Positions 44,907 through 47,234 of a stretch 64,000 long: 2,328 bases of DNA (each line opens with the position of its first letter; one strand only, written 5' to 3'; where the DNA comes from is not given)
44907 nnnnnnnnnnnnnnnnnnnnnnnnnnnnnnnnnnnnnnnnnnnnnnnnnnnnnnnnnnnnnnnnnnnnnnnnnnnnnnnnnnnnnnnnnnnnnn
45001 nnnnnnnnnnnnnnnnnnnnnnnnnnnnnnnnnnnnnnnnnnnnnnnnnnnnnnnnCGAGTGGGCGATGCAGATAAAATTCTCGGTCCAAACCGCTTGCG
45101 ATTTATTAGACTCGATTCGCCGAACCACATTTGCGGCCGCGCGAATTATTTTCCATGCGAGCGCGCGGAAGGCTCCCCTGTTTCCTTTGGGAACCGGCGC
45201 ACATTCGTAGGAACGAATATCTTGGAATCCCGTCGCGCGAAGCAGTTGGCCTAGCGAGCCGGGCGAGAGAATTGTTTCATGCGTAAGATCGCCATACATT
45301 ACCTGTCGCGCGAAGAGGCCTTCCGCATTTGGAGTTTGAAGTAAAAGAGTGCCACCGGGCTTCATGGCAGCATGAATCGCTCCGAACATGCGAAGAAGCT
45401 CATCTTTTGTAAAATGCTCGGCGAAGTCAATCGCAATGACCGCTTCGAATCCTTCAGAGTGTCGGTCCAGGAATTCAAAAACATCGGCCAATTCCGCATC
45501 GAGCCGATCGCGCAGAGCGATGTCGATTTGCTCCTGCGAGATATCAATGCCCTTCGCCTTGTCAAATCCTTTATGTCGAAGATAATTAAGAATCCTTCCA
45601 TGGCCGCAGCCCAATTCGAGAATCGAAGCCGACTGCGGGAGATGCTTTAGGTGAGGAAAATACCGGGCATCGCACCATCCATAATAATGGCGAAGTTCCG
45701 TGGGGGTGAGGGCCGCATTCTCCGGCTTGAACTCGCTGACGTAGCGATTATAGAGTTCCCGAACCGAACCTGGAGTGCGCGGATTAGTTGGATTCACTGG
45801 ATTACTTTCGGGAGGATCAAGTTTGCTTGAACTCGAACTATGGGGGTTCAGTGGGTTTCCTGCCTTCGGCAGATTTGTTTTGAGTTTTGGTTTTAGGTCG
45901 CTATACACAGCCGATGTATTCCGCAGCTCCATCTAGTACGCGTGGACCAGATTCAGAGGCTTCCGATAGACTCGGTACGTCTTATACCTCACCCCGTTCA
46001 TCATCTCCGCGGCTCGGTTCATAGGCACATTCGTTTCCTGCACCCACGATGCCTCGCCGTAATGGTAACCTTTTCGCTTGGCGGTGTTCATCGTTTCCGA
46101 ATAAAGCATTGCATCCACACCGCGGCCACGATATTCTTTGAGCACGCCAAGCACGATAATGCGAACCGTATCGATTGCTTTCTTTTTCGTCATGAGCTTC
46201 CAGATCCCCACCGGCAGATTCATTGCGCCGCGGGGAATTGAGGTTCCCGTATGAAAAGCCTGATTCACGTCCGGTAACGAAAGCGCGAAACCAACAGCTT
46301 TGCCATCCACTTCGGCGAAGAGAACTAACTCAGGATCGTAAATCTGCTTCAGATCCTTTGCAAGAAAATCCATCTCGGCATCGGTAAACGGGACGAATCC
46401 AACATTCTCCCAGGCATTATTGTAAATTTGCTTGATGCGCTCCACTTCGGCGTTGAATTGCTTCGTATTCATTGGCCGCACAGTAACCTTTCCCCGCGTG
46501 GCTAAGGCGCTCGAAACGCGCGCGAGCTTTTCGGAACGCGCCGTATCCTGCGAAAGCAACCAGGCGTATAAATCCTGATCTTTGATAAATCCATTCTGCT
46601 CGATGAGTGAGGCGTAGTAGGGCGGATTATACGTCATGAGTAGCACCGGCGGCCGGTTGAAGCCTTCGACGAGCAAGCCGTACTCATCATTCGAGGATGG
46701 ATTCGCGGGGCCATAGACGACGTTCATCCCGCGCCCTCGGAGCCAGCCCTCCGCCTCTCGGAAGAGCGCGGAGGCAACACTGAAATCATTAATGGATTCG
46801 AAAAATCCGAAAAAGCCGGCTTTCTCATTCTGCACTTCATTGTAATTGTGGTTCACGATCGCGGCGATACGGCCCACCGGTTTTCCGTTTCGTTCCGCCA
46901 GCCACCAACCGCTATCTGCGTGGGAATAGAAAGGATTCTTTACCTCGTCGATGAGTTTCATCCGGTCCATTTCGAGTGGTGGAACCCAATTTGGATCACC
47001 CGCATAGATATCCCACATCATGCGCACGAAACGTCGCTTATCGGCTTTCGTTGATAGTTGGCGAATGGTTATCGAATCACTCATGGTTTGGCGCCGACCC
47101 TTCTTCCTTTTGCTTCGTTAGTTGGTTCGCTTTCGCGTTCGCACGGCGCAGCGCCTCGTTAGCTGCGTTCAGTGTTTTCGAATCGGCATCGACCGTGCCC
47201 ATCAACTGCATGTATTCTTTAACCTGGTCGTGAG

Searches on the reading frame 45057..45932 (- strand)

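Call 74: search_protein_families(library=pfam, proteins=[window:45057-45932:-], max_evalue=0.00001)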
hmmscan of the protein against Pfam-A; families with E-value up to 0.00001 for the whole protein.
window:45057-45932:- (292 aa): 6 families
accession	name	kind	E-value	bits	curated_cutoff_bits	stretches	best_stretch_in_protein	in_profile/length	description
PF13489.12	Methyltransf_23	-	7.3e-20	71.8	27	1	96-239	18-162/164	Methyltransferase domain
PF13649.12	Methyltransf_25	-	1.5e-12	48.4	27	1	104-194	1-97/97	Methyltransferase domain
PF08242.18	Methyltransf_12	-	1.8e-10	41.8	30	1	105-196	1-98/98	Methyltransferase domain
PF08241.18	Methyltransf_11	-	2.9e-10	41.1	21.2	1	105-197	1-94/95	Methyltransferase domain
PF13847.12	Methyltransf_31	-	1.7e-08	34.7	27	1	102-211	5-122/145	Methyltransferase domain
PF02353.26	CMAS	-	7.4e-08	32.5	27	1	98-200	60-166/273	Mycolic acid cyclopropane synthetase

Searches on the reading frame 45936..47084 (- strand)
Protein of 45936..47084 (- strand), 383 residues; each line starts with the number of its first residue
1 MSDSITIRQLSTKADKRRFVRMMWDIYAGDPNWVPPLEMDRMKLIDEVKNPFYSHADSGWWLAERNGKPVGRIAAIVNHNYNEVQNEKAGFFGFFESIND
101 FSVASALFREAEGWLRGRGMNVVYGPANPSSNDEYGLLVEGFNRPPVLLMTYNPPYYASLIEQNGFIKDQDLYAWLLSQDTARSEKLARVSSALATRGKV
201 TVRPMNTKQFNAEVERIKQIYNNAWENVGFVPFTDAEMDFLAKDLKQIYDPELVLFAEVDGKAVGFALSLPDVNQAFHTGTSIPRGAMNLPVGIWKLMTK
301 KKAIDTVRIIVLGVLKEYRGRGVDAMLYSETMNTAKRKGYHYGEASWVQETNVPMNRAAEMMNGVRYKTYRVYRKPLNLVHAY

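Call 74: search_protein_families(library=pfam, proteins=[window:45936-47084:-], max_evalue=0.00001)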
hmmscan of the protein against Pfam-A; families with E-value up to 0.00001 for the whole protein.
window:45936-47084:- (383 aa): 1 family
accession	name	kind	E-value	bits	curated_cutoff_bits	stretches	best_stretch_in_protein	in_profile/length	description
PF00583.31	Acetyltransf_1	-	3.3e-12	47.1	20.7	1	218-359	5-111/116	Acetyltransferase (GNAT) family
